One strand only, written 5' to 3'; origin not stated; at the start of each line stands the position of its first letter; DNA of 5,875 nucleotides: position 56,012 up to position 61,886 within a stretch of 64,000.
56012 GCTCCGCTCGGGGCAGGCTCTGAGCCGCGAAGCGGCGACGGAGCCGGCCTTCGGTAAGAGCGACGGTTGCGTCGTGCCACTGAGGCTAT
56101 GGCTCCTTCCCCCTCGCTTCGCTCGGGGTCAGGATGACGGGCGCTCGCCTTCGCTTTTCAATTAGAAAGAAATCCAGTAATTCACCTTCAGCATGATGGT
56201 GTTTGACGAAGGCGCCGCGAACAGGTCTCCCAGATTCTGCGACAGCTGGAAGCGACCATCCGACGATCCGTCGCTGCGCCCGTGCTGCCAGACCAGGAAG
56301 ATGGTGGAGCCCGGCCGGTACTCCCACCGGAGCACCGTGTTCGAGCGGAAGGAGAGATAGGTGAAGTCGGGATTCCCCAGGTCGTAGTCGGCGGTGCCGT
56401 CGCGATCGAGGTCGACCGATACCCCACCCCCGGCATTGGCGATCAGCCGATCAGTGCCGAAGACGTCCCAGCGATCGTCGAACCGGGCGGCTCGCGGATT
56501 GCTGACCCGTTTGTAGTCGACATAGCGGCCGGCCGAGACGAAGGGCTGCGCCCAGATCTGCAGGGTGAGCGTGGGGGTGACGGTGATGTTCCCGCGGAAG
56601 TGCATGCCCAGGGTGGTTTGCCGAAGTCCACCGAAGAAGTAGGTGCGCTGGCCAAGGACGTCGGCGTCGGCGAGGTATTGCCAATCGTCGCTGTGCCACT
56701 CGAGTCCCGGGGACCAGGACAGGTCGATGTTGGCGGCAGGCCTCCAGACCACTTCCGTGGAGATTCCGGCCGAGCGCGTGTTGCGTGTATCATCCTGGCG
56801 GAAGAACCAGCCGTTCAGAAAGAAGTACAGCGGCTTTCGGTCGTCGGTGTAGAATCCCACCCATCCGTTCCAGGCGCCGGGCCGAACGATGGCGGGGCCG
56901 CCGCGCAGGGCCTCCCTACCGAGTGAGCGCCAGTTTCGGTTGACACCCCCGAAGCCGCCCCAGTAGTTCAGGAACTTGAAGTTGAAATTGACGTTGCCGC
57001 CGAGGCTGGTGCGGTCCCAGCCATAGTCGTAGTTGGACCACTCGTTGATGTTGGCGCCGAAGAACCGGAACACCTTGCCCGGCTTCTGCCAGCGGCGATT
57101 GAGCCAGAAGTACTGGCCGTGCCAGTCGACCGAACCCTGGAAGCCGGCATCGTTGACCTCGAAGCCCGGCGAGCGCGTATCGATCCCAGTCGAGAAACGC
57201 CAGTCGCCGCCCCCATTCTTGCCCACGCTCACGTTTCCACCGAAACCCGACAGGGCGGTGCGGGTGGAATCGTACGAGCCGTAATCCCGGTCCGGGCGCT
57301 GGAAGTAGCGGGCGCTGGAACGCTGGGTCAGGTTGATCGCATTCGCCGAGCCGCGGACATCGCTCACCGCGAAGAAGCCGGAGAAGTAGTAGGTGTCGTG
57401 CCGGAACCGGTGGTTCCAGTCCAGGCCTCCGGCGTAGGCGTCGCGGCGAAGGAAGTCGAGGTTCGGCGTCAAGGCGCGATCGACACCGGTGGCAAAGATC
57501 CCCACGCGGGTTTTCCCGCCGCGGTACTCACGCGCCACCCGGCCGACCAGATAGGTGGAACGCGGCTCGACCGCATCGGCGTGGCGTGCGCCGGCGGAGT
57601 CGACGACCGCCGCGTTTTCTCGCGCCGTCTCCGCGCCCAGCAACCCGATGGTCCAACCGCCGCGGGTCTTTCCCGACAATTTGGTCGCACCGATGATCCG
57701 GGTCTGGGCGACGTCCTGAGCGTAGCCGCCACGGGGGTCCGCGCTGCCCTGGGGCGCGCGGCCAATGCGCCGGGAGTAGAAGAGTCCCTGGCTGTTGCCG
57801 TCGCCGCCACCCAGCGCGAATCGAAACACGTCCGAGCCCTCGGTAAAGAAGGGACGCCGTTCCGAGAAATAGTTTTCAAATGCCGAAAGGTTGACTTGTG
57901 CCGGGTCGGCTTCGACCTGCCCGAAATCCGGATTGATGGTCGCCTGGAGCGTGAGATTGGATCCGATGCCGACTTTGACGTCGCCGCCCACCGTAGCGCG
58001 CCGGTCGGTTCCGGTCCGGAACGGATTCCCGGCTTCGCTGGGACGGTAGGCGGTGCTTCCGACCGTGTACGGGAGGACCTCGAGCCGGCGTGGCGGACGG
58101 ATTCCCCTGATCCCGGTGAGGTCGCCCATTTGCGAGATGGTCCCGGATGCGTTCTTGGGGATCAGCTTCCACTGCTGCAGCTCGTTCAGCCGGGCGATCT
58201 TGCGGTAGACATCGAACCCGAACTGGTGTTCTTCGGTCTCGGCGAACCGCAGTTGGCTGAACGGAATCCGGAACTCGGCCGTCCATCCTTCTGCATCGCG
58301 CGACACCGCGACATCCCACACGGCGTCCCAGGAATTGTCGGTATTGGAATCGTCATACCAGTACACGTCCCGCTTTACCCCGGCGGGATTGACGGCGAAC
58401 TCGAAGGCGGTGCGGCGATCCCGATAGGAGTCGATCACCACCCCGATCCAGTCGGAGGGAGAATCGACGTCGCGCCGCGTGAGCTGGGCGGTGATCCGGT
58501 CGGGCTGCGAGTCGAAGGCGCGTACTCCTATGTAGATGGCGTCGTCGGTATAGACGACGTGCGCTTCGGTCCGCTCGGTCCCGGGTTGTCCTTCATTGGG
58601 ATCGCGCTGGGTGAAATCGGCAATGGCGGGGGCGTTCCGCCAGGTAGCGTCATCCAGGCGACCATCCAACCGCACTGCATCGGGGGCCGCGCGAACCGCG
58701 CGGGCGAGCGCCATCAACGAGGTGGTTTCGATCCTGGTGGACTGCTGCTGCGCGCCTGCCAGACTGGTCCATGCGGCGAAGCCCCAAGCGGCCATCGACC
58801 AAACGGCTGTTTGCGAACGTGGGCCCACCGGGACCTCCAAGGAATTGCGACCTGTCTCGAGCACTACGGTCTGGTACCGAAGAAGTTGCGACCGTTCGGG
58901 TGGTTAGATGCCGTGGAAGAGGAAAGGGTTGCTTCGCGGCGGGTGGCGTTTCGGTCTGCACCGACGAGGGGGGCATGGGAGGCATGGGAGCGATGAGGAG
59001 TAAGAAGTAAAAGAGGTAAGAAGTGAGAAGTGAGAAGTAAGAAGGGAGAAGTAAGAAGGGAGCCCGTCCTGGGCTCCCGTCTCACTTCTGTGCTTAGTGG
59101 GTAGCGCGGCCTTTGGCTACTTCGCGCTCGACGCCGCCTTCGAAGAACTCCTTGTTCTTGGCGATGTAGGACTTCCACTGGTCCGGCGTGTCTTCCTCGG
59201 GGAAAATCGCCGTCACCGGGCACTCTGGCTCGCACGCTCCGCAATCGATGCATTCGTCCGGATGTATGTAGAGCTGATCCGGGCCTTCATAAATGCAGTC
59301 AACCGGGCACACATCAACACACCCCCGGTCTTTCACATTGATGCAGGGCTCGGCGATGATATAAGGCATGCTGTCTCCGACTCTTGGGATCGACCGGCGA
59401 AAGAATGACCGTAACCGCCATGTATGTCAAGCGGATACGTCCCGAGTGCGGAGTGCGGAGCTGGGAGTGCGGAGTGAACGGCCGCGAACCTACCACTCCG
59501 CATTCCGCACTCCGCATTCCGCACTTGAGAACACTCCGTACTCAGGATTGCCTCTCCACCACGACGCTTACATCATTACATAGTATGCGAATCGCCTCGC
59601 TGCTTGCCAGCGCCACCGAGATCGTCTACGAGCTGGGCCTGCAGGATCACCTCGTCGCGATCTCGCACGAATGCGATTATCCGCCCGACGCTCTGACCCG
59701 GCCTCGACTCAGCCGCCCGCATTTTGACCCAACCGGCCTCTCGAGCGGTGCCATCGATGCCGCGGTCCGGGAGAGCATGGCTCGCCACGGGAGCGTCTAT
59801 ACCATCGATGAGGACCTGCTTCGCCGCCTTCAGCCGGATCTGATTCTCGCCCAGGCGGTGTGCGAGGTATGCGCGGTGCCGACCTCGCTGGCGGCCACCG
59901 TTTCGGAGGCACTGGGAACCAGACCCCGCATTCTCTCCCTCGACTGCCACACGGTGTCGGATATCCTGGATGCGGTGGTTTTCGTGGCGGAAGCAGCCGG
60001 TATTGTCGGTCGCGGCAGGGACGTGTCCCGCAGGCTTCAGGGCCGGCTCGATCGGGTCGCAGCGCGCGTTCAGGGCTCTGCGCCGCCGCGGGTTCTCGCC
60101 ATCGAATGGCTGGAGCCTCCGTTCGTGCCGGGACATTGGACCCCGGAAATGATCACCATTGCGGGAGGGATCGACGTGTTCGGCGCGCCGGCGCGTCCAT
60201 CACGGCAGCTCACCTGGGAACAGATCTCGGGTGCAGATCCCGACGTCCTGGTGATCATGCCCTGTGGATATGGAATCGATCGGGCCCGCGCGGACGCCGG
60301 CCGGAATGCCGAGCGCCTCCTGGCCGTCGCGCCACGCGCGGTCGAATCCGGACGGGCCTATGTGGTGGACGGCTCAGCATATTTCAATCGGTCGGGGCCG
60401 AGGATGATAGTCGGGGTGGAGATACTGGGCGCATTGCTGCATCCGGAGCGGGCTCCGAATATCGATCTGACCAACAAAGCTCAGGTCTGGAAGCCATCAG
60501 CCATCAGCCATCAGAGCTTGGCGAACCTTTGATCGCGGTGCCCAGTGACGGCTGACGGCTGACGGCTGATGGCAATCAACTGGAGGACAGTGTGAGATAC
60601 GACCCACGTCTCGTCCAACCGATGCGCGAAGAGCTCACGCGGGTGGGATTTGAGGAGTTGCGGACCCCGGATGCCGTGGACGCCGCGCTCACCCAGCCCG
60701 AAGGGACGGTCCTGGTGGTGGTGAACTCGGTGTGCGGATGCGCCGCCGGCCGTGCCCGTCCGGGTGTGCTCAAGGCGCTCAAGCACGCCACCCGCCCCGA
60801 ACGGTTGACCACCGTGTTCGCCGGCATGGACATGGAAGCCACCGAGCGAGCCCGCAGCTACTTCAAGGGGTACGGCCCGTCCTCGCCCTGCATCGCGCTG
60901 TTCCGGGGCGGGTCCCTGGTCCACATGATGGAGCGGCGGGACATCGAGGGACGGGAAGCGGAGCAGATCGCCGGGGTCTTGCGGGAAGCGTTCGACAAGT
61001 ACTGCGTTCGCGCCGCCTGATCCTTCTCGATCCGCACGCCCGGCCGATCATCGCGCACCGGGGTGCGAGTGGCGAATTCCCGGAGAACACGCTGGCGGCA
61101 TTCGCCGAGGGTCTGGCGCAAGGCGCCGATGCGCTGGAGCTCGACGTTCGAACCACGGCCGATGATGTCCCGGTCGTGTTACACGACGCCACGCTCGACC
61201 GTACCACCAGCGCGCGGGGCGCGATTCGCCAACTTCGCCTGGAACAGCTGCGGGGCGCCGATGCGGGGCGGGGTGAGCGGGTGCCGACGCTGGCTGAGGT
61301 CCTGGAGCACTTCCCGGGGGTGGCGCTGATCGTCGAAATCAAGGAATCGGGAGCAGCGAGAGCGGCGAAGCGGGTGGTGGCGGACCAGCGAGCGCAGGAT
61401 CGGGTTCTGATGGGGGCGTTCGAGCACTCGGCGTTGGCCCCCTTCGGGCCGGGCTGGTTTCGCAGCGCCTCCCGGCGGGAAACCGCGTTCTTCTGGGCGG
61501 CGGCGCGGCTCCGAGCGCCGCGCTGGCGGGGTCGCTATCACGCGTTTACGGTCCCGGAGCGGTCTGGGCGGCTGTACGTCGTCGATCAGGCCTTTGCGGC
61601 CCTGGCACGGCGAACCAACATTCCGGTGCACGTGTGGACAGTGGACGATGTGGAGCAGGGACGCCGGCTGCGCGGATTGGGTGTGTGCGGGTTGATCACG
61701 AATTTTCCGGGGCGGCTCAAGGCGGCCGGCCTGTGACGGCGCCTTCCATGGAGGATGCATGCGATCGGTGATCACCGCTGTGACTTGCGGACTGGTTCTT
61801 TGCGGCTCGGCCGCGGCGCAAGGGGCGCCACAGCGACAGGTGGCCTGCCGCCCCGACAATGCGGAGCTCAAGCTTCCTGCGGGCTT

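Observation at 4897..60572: Dispersed family of hairpin elements whose arms are tandem arrays of 7-8 nt units (at least 17 loci in 64 kb)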

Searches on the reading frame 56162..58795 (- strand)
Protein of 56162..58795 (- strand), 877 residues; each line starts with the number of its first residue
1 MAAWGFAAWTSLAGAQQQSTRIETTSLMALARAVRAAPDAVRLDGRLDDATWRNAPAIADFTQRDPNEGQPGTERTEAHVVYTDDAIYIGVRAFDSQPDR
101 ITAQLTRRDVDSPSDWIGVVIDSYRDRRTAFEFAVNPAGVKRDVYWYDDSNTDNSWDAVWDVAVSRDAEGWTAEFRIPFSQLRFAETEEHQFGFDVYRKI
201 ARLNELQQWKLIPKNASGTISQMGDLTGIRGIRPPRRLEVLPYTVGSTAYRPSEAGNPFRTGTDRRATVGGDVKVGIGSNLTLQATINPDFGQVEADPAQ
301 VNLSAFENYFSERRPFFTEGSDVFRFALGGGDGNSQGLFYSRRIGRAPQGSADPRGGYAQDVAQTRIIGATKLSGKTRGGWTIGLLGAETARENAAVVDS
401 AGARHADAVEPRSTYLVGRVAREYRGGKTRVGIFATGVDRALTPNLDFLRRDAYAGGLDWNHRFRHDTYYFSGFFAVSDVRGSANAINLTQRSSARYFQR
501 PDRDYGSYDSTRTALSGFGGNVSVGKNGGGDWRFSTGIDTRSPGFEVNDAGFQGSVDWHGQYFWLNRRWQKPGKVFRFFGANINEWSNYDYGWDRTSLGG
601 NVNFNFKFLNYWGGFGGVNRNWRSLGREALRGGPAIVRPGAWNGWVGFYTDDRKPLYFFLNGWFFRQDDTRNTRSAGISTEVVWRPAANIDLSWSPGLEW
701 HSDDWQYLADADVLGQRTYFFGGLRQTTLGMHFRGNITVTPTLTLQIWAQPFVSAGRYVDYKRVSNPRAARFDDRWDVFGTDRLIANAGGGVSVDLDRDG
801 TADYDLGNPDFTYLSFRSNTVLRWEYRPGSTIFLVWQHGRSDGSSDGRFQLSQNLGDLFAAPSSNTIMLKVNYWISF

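Call 65: search_protein_families(library=pfam, proteins=[window:56162-58795:-], max_evalue=0.00001)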
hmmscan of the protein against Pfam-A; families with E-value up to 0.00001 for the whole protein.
window:56162-58795:- (877 aa): 2 families
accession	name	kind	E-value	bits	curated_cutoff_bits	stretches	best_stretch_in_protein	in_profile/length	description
PF19313.5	DUF5916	-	1.6e-68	232.3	22.6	1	234-876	1-564/572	Domain of unknown function (DUF5916)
PF06452.16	CBM9_1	-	6.9e-06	26.5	23.4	0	43-196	1-146/185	Carbohydrate family 9 binding domain-like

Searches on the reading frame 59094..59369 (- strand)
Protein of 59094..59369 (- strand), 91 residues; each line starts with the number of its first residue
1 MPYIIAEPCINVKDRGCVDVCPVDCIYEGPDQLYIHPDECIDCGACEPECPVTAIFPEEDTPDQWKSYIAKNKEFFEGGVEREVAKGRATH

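Call 45: find_encoding_contigs(protein=window:59094-59369:-, flank=3000, max_places=10)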
Protein window:59094-59369:- (91 aa): 3 contigs read that carry it; 3 places shown.
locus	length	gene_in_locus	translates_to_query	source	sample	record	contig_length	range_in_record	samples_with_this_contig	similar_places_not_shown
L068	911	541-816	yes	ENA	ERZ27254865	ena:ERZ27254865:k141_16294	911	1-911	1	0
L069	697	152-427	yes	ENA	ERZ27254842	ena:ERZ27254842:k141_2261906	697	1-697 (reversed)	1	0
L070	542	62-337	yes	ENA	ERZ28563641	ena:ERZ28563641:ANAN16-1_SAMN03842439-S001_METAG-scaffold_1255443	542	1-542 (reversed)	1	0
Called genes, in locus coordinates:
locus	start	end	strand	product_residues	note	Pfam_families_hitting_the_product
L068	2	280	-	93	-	?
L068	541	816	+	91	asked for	PF12797:Fer4_2 (faint), PF13183:Fer4_8 (faint), PF13237:Fer4_10 (faint), PF12838:Fer4_7 (weak), PF13484:Fer4_16 (faint), PF00037:Fer4 (weak)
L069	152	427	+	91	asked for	PF12797:Fer4_2 (faint), PF13183:Fer4_8 (faint), PF13237:Fer4_10 (faint), PF12838:Fer4_7 (weak), PF13484:Fer4_16 (faint), PF00037:Fer4 (weak)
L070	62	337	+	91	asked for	PF12797:Fer4_2 (faint), PF13183:Fer4_8 (faint), PF13237:Fer4_10 (faint), PF12838:Fer4_7 (weak), PF13484:Fer4_16 (faint), PF00037:Fer4 (weak)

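Call 67: search_protein_families(library=pfam, proteins=[window:59094-59369:-], max_evalue=0.00001)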
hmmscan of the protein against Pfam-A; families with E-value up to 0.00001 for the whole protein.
window:59094-59369:- (91 aa): 5 families
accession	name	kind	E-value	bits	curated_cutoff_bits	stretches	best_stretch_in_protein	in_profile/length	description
PF00037.32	Fer4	-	2.1e-09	37.2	21.1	1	34-55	2-23/24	4Fe-4S binding domain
PF13237.11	Fer4_10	-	6.3e-07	29.7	25.5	0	2-51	2-53/53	4Fe-4S dicluster domain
PF13484.11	Fer4_16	-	1.3e-06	29.5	30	0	39-72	1-37/66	4Fe-4S double cluster binding domain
PF12838.12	Fer4_7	-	1.7e-06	28.8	27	0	16-54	7-52/52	4Fe-4S dicluster domain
PF13183.11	Fer4_8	-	7.5e-06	26.8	27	0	38-62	3-27/68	4Fe-4S dicluster domain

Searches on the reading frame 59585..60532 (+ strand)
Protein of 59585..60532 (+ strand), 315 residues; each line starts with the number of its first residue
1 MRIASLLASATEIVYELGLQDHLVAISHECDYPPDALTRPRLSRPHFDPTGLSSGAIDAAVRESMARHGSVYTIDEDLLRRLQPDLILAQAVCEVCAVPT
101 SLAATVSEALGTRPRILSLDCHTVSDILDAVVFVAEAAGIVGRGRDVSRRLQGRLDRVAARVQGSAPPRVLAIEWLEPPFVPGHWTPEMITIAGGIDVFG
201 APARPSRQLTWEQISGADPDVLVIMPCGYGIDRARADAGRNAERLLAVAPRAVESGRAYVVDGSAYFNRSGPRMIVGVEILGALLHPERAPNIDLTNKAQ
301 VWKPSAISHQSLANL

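Call 67: search_protein_families(library=pfam, proteins=[window:59585-60532:+], max_evalue=0.00001)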
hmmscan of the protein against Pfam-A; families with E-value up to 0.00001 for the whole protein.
window:59585-60532:+ (315 aa): 1 family
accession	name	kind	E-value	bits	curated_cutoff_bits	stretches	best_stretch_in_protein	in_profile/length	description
PF01497.23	Peripla_BP_2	-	1.1e-10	41.8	27.5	1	3-261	1-231/235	Periplasmic binding protein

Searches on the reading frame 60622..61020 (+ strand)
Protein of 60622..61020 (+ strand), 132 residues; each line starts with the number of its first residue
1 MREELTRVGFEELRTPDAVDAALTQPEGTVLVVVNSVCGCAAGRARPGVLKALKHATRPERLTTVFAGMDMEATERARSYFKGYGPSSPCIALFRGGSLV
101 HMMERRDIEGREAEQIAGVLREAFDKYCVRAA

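Call 67: search_protein_families(library=pfam, proteins=[window:60622-61020:+], max_evalue=0.00001)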
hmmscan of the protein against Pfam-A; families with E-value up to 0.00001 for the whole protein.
window:60622-61020:+ (132 aa): 1 family
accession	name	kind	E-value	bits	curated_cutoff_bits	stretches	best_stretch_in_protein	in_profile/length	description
PF06491.16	Disulph_isomer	-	9.7e-58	194.6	25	1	1-128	9-136/136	Disulphide isomerase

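Call 82: find_encoding_contigs(protein=window:60622-61020:+, flank=4000, max_places=5)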
Protein window:60622-61020:+ (132 aa): 2 contigs read that carry it; 2 places shown.
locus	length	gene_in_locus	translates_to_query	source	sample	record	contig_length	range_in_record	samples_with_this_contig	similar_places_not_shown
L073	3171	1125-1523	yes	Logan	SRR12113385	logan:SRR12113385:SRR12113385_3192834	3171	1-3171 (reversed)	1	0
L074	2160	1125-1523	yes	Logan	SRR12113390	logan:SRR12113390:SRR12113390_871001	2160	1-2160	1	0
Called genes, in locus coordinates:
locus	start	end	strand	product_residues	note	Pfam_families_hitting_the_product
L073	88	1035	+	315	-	PF01497:Peripla_BP_2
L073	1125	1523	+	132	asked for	PF06491:Disulph_isomer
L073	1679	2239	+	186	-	PF03009:GDPD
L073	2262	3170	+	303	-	?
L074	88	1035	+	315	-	PF01497:Peripla_BP_2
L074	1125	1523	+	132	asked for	PF06491:Disulph_isomer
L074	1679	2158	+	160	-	?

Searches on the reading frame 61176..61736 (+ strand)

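Call 67: search_protein_families(library=pfam, proteins=[window:61176-61736:+], max_evalue=0.00001)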
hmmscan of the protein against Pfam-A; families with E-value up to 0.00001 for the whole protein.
window:61176-61736:+ (186 aa): 1 family
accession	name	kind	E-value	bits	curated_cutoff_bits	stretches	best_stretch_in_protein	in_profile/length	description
PF03009.23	GDPD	-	3.7e-20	73.5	23.6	1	2-179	42-243/244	Glycerophosphoryl diester phosphodiesterase family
